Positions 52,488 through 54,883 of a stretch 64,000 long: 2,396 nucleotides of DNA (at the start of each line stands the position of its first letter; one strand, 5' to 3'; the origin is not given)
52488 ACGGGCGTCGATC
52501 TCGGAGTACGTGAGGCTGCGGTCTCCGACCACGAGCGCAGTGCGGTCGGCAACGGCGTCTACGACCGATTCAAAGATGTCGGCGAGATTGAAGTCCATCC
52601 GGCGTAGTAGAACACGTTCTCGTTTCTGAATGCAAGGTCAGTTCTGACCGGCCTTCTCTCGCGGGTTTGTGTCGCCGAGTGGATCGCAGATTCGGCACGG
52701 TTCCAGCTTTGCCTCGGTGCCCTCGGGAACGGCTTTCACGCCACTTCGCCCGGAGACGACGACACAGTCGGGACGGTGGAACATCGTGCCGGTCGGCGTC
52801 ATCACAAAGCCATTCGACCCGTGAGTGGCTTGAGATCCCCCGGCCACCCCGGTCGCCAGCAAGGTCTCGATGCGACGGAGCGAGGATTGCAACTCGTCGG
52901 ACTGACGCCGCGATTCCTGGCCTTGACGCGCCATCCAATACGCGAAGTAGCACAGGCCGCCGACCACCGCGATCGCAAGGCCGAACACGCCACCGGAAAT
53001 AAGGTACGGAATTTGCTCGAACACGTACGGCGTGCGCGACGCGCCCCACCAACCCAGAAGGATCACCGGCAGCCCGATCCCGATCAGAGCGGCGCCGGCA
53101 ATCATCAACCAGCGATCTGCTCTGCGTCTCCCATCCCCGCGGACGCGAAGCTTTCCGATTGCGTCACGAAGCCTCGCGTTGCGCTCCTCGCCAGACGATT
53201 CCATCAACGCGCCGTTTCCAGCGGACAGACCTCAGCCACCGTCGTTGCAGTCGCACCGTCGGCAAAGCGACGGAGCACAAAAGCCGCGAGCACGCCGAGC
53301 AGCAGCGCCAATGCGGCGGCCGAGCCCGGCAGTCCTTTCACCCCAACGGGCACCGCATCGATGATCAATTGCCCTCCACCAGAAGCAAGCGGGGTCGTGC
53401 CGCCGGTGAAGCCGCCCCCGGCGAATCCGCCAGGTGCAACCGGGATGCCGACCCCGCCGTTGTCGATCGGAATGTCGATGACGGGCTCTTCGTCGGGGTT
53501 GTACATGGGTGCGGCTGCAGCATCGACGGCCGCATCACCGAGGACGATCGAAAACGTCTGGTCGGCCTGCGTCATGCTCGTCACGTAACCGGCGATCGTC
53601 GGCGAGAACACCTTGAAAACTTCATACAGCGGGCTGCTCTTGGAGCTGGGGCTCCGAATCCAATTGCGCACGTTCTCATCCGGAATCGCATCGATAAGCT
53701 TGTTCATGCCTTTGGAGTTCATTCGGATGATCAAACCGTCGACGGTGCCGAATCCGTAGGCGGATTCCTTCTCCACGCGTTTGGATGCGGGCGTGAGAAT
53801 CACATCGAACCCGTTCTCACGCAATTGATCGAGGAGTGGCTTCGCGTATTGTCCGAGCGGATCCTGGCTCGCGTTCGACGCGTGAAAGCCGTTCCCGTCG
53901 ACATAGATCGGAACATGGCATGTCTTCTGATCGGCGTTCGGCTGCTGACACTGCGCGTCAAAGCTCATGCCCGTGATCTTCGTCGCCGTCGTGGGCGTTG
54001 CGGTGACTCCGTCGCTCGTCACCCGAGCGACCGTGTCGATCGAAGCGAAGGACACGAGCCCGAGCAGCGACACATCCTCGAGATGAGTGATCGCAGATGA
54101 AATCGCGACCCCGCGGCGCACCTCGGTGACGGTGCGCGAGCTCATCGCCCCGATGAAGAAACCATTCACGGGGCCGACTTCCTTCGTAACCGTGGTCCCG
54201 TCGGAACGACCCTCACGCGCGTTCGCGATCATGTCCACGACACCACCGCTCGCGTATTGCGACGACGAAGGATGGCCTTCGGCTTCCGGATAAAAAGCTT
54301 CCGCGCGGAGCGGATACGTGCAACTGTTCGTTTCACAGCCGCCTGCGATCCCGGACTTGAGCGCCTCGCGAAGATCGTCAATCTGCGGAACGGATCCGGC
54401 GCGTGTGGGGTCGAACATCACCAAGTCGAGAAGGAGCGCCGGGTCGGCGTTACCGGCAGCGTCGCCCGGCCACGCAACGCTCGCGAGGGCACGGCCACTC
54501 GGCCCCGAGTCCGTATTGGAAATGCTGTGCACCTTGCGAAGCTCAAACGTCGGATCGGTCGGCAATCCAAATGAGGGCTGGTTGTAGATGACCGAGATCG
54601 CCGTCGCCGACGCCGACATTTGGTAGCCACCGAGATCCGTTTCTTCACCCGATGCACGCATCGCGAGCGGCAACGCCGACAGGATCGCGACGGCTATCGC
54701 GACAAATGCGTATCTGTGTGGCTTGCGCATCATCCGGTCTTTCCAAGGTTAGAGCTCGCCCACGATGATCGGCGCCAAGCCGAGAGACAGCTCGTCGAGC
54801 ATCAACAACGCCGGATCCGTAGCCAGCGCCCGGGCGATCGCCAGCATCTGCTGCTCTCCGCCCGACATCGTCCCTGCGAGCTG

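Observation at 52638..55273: Truncated livF abutting an inserted surface-protein / Zn-ribbon membrane-protein gene pair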

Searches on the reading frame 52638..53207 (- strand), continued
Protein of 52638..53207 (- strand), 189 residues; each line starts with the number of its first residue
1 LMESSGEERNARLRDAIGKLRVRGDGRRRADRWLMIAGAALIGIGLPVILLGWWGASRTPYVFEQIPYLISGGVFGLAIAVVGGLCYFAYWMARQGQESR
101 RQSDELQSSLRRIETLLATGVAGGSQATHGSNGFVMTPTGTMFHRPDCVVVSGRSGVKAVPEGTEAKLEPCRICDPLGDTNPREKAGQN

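Call 69: find_encoding_contigs(protein=P0208, flank=8000, max_places=2)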
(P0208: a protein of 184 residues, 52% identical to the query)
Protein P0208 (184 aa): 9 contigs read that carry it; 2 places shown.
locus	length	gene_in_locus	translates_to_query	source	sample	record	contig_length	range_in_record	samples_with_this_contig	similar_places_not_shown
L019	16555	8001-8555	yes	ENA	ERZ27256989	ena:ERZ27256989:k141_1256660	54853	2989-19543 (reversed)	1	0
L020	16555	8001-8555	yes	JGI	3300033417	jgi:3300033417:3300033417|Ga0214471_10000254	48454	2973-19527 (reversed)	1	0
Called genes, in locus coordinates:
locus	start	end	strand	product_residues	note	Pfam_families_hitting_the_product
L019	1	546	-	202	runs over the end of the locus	PF00440:TetR_N, PF17925:TetR_C_20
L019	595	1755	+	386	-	PF02771:Acyl-CoA_dh_N, PF02770:Acyl-CoA_dh_M, PF00441:Acyl-CoA_dh_1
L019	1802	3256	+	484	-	PF13458:Peripla_BP_6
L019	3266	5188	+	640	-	PF02653:BPD_transp_2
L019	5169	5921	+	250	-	PF00005:ABC_tran, PF12399:BCA_ABC_TP_C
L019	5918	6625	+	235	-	PF00005:ABC_tran, PF13304:AAA_21 (faint)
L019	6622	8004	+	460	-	-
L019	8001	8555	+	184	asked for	-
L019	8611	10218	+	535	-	PF00501:AMP-binding, PF13193:AMP-binding_C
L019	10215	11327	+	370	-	PF00478:IMPDH (faint), PF03060:NMO, PF01070:FMN_dh (weak)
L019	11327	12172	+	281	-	PF00296:Bac_luciferase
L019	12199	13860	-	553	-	PF13517:FG-GAP_3 (faint)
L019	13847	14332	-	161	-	PF07638:Sigma70_ECF (faint), PF04542:Sigma70_r2, PF08281:Sigma70_r4_2, PF04545:Sigma70_r4, PF00196:GerE (weak)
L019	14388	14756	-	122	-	PF18480:DUF5615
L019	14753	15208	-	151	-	PF12728:HTH_17, PF04255:DUF433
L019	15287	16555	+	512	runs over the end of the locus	PF00501:AMP-binding, PF13193:AMP-binding_C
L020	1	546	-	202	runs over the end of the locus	PF00440:TetR_N, PF17925:TetR_C_20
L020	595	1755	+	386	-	PF02771:Acyl-CoA_dh_N, PF02770:Acyl-CoA_dh_M, PF00441:Acyl-CoA_dh_1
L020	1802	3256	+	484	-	PF13458:Peripla_BP_6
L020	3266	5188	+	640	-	PF02653:BPD_transp_2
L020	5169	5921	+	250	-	PF00005:ABC_tran, PF12399:BCA_ABC_TP_C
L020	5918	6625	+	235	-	PF00005:ABC_tran, PF13304:AAA_21 (faint)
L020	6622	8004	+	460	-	-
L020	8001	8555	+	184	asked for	-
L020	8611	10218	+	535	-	PF00501:AMP-binding, PF13193:AMP-binding_C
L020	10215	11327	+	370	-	PF00478:IMPDH (faint), PF03060:NMO, PF01070:FMN_dh (weak)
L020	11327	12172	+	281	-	PF00296:Bac_luciferase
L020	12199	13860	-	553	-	PF13517:FG-GAP_3 (faint)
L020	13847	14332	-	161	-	PF07638:Sigma70_ECF (faint), PF04542:Sigma70_r2, PF08281:Sigma70_r4_2, PF04545:Sigma70_r4, PF00196:GerE (weak)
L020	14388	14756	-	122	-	PF18480:DUF5615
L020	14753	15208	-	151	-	PF12728:HTH_17, PF04255:DUF433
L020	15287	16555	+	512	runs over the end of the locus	PF00501:AMP-binding, PF13193:AMP-binding_C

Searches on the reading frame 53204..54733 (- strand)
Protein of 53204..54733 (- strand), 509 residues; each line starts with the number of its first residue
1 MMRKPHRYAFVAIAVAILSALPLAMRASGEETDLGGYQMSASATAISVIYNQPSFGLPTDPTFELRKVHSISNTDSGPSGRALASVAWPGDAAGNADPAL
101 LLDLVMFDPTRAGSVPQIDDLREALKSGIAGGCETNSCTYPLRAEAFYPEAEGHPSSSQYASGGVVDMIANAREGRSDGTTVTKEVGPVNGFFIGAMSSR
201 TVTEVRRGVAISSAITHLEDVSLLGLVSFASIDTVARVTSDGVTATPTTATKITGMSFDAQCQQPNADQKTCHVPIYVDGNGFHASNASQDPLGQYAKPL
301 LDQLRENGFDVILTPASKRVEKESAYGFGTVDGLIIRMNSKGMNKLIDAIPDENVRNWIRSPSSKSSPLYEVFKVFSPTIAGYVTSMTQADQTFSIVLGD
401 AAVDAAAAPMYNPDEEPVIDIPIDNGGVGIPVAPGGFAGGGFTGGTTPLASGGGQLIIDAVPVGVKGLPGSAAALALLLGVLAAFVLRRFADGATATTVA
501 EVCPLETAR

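Call 4: search_protein_families(library=pfam, proteins=[window:53204-54733:-], max_evalue=0.01)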
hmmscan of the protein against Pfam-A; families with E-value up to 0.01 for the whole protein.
window:53204-54733:- (509 aa): 0 families

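Call 14: find_homologous_proteins(query=window:53204-54733:-, max_evalue=0.00001)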
Query window:53204-54733:- (509 aa): 5 proteins with E <= 0.00001 among 8000 candidates.
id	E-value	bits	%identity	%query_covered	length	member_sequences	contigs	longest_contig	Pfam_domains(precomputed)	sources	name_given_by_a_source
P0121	0.0e+0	1122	100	100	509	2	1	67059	-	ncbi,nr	ncbi:MAG: hypothetical protein LC750_11755 [Actinobacteria bacterium]|nr:hypothetical protein [Actin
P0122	1.8e-197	675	64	97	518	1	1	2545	-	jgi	jgi:hypothetical protein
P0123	4.4e-194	664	63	100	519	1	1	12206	-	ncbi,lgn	-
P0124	1.6e-183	629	59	99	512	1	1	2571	-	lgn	-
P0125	2.9e-81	292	41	81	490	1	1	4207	-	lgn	-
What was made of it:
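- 53204..54733 (-): p509: signal-peptide-like N-terminus, beta-rich body, Gly/Pro-rich linker, C-terminal TM anchor. Member of an uncharacterised family that always follows livF. Five word-index homologues (call 14).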

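Call 15: find_encoding_contigs(protein=P0121, flank=4000, max_places=4)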
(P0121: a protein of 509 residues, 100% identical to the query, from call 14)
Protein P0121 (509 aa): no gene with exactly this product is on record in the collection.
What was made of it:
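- Tried and rejected: The exact p509 protein has no gene position on record (call 15).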

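Call 16: find_encoding_contigs(protein=P0125, flank=5000, max_places=3)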
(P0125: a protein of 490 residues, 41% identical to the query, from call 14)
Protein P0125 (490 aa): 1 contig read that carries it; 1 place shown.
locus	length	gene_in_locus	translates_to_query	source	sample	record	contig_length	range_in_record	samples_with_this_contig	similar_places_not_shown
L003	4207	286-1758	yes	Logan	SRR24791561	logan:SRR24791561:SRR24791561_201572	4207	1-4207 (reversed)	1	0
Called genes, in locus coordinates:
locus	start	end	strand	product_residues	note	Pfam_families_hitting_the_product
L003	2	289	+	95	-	?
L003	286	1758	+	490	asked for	-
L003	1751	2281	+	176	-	-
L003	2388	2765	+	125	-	PF07366:SnoaL, PF12680:SnoaL_2, PF14534:DUF4440 (weak)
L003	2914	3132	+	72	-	-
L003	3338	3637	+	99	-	-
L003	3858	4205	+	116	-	?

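Call 17: find_encoding_contigs(protein=P0122, flank=5000, max_places=3)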
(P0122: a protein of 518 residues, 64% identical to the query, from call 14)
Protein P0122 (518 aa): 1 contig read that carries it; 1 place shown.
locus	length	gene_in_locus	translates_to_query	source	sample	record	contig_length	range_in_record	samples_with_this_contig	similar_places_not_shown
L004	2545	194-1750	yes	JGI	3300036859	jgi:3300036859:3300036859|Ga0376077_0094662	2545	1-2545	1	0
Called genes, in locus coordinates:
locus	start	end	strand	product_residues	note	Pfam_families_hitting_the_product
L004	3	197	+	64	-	?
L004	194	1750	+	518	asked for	-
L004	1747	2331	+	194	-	-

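Call 18: find_encoding_contigs(protein=P0124, flank=5000, max_places=3)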
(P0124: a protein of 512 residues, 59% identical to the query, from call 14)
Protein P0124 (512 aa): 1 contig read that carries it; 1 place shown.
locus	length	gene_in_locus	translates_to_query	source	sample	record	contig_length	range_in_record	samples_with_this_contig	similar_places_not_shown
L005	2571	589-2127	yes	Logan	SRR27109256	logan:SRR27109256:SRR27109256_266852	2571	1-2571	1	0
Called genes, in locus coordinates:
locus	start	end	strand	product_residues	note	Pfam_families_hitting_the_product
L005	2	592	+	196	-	?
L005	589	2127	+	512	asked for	-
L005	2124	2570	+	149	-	?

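Call 26: find_related_loci(query=A2, collection=genome_contigs, flank=6000)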
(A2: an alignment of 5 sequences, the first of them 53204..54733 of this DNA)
Query A2 (509 aa) in genome_contigs; peptide patterns used: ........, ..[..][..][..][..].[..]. (x = any residue, [..] = any of these).
35 stretches matched a pattern; 1 encode a relative of the query (tblastn E <= 1e-3); 1 distinct loci.
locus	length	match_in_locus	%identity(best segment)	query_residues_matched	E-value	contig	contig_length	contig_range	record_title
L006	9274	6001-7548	64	1-508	0e+0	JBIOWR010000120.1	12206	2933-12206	MAG: Actinomycetota bacterium isolate MAG077 k127_2577411, whole genome shotgun sequence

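Call 28: find_related_loci(query=A2, collection=metagenome_contigs, flank=6000)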
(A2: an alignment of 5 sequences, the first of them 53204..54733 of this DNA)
Query A2 (509 aa) in metagenome_contigs; peptide patterns used: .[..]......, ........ (x = any residue, [..] = any of these).
98 stretches matched a pattern; 6 encode a relative of the query (tblastn E <= 1e-3); 6 distinct loci.
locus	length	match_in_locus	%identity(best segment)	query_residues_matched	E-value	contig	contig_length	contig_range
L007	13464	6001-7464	38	6-506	5e-88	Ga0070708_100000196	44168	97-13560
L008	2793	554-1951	37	27-509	2e-81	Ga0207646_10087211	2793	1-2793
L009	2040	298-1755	36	4-506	1e-79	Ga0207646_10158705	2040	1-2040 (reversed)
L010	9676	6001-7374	30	31-506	4e-50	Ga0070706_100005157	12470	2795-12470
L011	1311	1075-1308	58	27-104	1e-25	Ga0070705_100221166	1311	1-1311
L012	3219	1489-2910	27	31-506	9e-21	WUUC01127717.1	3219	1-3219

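Call 44: search_protein_representatives(alignment_id=A2)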
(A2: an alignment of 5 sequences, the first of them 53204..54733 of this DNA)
Query: 5 sequences, 514 profile positions. Proteins with E-value up to 0.001 (for the whole library): 453; up to 1e-10: 194; up to 1e-30: 33. The best 150 are listed.
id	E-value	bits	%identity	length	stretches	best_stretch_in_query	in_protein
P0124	3.5e-278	940.0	-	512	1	1-510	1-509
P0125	5.2e-221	751.3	-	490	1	1-509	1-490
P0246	5.0e-141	487.4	-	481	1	4-511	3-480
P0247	2.9e-121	422.2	-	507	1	14-512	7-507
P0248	2.5e-112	392.8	-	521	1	6-510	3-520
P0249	1.1e-107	377.4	-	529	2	137-509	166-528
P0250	1.4e-101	357.3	-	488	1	3-509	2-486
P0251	5.5e-101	355.3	-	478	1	12-510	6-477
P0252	1.1e-99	351.0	-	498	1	2-510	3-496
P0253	9.1e-97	341.4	-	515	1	4-509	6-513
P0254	1.2e-94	334.4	-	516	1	4-509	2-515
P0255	5.2e-88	312.5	-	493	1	33-496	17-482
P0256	2.0e-83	297.4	-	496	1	3-500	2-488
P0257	6.9e-78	279.1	-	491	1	6-503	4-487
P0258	4.6e-77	276.4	-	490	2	2-263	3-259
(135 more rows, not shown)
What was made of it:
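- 53204..54733 (-): The family profile finds 453 cluster representatives at E<=1e-3 (call 44).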

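Call 49: search_solved_structures(query=A2, max_evalue=1)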
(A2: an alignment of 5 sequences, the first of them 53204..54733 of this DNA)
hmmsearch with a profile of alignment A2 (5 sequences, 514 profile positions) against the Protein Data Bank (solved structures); distinct sequences matched with E-value up to 1: 5.
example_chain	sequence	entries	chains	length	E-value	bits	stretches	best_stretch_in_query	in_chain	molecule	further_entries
7jy6_A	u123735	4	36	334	0.51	12.2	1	276-355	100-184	Protein RecA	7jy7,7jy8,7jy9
1n03_A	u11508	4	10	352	0.56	12.1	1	276-355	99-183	RecA protein | REC A | Protein RecA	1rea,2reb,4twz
2rec_A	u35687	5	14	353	0.56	12.1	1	276-355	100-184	RECA | Protein RecA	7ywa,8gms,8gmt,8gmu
1u94_A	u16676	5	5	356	0.57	12.1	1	276-355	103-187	RecA protein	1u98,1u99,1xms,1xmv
8trg_A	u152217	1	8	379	0.63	11.9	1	276-355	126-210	Protein RecA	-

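Call 53: search_protein_families(library=ncbifam, proteins=[window:53204-54733:-], max_evalue=0.00001)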
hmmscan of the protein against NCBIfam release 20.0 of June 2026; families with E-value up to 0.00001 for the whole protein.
window:53204-54733:- (509 aa): 0 families

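Call 64: predict_structure(alignment_id=A2)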
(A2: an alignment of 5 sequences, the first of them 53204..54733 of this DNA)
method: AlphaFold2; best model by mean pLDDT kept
length: 509 residues; sequences in the alignment: 5
mean_pLDDT: 44.5   pTM: 0.47
mean pLDDT of the five models: 44.5, 44.0, 38.4, 36.4, 34.5
residues with pLDDT >= 90: 0; 70-90: 33; 50-70: 168; < 50: 308
segments of 3 or more residues with pLDDT < 50: 16-39, 50-164, 166-168, 186-191, 263-267, 316-329, 367-369, 371-373, 375-391, 401-509
pLDDT, mean of each block of 10 residues (from residue 1): 52 49 28 36 55 35 35 36 37 29 28 32 31 28 27 41 47 55 50 60 64 68 64 68 61 65 48 56 62 66 73 53 41 68 64 58 54 44 36 59 31 29 25 24 22 21 26 39 38 27 25
secondary structure, 60 per line:
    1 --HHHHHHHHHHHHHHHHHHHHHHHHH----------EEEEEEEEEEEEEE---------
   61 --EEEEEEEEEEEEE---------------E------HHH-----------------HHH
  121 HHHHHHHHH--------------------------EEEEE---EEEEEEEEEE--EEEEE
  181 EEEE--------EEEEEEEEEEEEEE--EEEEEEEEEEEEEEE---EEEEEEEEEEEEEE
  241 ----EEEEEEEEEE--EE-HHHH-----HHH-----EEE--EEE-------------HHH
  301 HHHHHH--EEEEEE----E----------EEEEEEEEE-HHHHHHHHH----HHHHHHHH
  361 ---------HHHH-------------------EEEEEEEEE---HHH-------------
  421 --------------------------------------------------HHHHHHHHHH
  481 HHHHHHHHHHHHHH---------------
elements in order: H3-27 E38-51 E63-75 H118-129 E156-160 E164-173 E176-184 E193-206 E209-223 E227-240 E245-254 H260-263 E277-279 E282-284 H298-306 E309-314 E330-338 H340-348 H353-360 H370-373 E393-401 H471-494
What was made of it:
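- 53204..54733 (-): The AF2 model is poor, pLDDT 44.5 (call 64).
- Tried and rejected: The AF2 model from a 5-sequence alignment has pLDDT 44.5, so I did not use it for fold search (call 64).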

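Call 67: search_protein_families(library=pfam, alignment_id=A5, max_evalue=0.01)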
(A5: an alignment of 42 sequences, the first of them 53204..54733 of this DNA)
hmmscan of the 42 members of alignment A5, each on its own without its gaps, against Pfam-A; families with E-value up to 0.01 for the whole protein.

A. member 1, window:53204-54733:- (509 aa): 0 families

B. families by the number of members that match (of 42 scanned): 0 families
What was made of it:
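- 53204..54733 (-): No Pfam or NCBIfam hit (calls 4, 53, 67).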
